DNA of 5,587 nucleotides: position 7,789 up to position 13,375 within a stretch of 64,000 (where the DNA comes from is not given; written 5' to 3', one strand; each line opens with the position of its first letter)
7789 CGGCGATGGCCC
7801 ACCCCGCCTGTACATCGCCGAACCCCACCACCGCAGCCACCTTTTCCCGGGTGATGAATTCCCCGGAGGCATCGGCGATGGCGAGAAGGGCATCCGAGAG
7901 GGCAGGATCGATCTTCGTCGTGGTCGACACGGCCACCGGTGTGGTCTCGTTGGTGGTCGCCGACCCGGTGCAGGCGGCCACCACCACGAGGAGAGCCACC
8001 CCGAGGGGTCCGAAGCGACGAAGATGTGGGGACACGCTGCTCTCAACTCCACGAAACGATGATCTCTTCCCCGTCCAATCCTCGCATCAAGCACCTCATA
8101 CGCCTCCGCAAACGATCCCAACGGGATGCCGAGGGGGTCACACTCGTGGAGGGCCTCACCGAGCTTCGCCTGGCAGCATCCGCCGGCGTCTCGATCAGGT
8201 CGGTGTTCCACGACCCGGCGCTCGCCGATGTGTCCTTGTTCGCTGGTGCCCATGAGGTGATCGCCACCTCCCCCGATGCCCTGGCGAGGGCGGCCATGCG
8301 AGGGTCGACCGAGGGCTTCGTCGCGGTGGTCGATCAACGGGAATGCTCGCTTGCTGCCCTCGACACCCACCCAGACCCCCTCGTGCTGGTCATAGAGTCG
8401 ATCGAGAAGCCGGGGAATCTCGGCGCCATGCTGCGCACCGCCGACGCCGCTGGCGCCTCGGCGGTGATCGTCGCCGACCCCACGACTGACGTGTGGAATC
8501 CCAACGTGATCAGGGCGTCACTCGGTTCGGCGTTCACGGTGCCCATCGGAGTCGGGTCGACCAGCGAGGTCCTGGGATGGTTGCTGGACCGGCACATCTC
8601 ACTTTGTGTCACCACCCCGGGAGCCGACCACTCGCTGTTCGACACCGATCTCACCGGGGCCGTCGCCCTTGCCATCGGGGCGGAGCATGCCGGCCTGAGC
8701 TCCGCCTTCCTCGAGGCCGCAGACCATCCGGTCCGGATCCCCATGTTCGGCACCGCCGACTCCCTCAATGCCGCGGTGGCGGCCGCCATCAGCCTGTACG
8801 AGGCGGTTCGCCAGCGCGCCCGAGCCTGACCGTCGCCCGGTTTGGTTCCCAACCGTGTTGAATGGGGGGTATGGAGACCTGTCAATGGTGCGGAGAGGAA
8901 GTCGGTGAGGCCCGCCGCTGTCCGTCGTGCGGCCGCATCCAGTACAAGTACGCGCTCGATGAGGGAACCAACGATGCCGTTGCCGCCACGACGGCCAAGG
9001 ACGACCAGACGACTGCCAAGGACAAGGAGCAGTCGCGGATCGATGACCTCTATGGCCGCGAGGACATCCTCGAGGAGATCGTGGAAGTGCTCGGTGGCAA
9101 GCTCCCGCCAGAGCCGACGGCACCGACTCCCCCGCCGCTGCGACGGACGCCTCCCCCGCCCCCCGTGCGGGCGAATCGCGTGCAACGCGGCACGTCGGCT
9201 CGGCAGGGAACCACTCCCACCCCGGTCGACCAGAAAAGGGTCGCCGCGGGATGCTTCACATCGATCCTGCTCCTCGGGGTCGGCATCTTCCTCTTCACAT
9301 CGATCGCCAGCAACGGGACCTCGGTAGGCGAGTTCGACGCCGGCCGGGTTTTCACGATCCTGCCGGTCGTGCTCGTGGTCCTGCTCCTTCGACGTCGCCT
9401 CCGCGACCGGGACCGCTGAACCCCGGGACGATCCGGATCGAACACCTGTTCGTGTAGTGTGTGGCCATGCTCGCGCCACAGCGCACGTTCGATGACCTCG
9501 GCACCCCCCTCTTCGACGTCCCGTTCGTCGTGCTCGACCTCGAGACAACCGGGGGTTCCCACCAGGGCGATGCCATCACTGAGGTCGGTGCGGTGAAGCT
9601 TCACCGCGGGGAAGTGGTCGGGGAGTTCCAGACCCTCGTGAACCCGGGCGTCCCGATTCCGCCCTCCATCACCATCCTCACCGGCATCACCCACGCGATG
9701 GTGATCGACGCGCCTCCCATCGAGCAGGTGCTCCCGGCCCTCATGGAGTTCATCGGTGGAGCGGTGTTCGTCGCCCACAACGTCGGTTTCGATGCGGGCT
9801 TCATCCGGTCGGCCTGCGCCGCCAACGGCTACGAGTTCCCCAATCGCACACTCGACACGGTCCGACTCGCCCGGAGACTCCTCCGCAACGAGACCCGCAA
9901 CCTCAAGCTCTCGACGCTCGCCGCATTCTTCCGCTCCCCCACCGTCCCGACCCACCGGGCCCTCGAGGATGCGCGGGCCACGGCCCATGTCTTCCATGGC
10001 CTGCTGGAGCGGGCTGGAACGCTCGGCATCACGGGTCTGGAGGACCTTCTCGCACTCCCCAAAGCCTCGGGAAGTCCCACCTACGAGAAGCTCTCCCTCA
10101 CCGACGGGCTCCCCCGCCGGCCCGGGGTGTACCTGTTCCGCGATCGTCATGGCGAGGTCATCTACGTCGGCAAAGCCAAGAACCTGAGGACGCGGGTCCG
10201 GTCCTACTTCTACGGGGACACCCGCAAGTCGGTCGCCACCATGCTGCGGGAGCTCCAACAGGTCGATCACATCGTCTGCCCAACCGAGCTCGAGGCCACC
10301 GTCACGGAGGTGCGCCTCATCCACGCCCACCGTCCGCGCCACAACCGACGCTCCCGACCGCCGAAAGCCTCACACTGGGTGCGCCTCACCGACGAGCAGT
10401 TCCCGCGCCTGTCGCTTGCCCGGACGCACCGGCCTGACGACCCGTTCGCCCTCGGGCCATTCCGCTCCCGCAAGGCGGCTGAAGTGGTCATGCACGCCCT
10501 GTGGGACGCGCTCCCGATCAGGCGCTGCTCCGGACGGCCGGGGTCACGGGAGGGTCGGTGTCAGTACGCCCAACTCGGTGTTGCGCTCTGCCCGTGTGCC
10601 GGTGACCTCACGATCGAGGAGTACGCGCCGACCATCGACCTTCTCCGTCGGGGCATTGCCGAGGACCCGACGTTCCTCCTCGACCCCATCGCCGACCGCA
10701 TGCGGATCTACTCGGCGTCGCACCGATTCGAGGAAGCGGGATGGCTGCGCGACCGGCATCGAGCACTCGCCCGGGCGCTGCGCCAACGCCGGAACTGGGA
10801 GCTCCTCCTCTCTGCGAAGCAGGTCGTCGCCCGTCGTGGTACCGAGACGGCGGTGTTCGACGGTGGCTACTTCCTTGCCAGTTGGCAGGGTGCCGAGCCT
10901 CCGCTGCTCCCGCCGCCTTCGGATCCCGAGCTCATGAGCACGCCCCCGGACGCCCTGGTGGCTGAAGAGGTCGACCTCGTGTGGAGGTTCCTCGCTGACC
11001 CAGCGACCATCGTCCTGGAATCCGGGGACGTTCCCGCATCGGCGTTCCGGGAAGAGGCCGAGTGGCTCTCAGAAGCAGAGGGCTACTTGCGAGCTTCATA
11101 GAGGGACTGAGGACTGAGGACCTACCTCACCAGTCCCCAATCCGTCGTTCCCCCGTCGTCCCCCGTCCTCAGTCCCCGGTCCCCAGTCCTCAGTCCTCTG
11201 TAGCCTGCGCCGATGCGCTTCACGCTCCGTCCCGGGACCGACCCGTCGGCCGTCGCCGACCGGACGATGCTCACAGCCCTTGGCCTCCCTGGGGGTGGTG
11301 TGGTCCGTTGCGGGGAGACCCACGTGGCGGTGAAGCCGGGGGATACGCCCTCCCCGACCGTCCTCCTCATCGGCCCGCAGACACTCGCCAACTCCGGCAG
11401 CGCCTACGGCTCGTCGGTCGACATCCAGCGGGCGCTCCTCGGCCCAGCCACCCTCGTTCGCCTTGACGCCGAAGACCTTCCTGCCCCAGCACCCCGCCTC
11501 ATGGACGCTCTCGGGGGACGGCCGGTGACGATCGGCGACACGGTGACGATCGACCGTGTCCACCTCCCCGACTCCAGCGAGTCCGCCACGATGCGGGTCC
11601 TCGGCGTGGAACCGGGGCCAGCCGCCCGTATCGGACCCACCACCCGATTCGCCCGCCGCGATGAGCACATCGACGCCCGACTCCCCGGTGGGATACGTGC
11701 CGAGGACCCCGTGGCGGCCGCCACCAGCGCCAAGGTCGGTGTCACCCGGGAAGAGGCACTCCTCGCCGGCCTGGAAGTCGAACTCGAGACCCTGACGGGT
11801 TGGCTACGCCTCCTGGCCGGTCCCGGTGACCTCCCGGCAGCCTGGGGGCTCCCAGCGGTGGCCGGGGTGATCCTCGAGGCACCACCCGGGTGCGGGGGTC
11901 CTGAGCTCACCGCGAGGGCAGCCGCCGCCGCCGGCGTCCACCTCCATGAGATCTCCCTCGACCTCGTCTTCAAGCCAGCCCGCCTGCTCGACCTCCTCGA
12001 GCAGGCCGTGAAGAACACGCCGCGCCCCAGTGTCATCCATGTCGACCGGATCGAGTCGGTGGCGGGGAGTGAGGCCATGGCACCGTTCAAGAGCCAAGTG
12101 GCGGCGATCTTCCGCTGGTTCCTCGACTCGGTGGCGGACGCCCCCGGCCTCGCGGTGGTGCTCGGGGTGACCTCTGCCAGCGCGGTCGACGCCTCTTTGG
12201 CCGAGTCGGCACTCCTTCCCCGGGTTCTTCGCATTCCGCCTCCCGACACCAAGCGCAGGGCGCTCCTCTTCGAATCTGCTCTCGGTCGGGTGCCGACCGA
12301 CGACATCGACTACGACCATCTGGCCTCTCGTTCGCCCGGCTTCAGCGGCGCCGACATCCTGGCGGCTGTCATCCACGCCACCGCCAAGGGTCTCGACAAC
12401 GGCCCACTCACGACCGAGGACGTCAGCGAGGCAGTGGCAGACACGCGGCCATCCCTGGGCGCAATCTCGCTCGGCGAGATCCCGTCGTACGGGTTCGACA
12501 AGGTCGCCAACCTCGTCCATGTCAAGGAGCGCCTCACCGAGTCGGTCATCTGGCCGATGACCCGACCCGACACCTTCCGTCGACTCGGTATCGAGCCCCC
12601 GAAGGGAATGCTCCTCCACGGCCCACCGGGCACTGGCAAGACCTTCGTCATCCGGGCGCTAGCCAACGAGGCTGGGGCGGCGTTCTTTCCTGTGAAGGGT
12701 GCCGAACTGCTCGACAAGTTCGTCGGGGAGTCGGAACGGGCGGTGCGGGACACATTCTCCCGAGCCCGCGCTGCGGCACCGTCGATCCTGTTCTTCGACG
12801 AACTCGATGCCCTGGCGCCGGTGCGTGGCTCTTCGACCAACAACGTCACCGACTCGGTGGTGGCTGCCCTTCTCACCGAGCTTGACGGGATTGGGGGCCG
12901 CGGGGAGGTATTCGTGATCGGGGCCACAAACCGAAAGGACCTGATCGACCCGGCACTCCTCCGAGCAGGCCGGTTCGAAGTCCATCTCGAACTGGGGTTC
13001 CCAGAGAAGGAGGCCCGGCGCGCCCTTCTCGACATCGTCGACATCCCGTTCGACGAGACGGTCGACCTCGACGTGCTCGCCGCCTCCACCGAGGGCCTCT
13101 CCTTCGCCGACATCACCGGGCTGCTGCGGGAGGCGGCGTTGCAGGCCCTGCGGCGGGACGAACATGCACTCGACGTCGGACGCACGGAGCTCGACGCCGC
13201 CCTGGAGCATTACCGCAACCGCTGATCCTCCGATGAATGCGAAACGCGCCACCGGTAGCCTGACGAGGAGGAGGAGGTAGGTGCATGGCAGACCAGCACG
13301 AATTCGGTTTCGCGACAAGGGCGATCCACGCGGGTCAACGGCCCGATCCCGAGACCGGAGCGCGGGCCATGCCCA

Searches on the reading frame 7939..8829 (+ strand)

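Call 35: search_protein_families(library=pfam, proteins=[window:7939-8829:+], max_evalue=0.0001)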
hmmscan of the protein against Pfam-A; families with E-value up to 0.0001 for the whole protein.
window:7939-8829:+ (296 aa): 2 families
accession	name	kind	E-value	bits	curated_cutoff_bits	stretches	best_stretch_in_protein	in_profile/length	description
PF00588.24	SpoU_methylase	-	1.2e-34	119.9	29.7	1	148-287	2-142/142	SpoU rRNA Methylase family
PF22435.1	MRM3-like_sub_bind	-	3.6e-10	40.6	27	1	47-129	1-84/84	MRM3-like substrate binding domain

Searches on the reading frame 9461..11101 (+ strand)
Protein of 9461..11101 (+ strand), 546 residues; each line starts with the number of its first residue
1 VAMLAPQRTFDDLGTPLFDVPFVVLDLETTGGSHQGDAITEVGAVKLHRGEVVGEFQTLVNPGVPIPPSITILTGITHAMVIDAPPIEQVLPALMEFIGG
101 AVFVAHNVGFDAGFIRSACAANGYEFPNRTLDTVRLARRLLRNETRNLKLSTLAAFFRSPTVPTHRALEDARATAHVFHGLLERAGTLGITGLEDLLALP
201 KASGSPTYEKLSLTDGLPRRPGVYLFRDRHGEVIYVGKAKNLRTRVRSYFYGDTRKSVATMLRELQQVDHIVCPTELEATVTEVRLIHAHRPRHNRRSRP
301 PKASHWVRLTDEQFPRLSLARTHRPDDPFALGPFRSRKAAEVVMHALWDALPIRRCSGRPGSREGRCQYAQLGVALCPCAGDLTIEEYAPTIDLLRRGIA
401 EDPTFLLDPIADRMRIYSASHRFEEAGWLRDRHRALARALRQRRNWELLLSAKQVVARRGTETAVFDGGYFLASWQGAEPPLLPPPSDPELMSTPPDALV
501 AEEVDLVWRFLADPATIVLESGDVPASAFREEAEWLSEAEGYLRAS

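Call 35: search_protein_families(library=pfam, proteins=[window:9461-11101:+], max_evalue=0.0001)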
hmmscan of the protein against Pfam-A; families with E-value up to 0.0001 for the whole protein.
window:9461-11101:+ (546 aa): 3 families
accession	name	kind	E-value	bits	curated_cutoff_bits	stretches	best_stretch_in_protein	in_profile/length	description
PF00929.31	RNase_T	-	3.2e-34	119.3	24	1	23-178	1-164/164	Exonuclease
PF01541.30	GIY-YIG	-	7.6e-08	33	22.6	1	221-292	2-74/78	GIY-YIG catalytic domain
PF16473.11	Rv2179c-like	-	7.1e-06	26.3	27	0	23-179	3-174/177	3'-5' exoribonuclease Rv2179c-like domain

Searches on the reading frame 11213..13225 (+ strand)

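Call 35: search_protein_families(library=pfam, proteins=[window:11213-13225:+], max_evalue=0.0001)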
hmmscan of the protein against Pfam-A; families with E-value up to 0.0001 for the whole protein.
window:11213-13225:+ (670 aa): 5 families
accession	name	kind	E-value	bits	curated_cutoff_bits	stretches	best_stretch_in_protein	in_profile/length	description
PF00004.35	AAA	-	1.9e-48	164.6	21.2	1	466-595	1-130/131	ATPase family associated with various cellular activities (AAA)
PF17862.7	AAA_lid_3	-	2e-18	66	27.2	2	617-652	2-37/45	AAA+ lid domain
PF13191.12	AAA_16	-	1.4e-07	32.6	32.6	1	461-542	22-113/167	AAA ATPase domain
PF02933.23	CDC48_2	-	4.7e-05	23.4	22.4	0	96-152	10-61/64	Cell division protein 48 (CDC48), domain 2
PF13401.12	AAA_22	-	0.0001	23.1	27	0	466-490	8-32/130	AAA domain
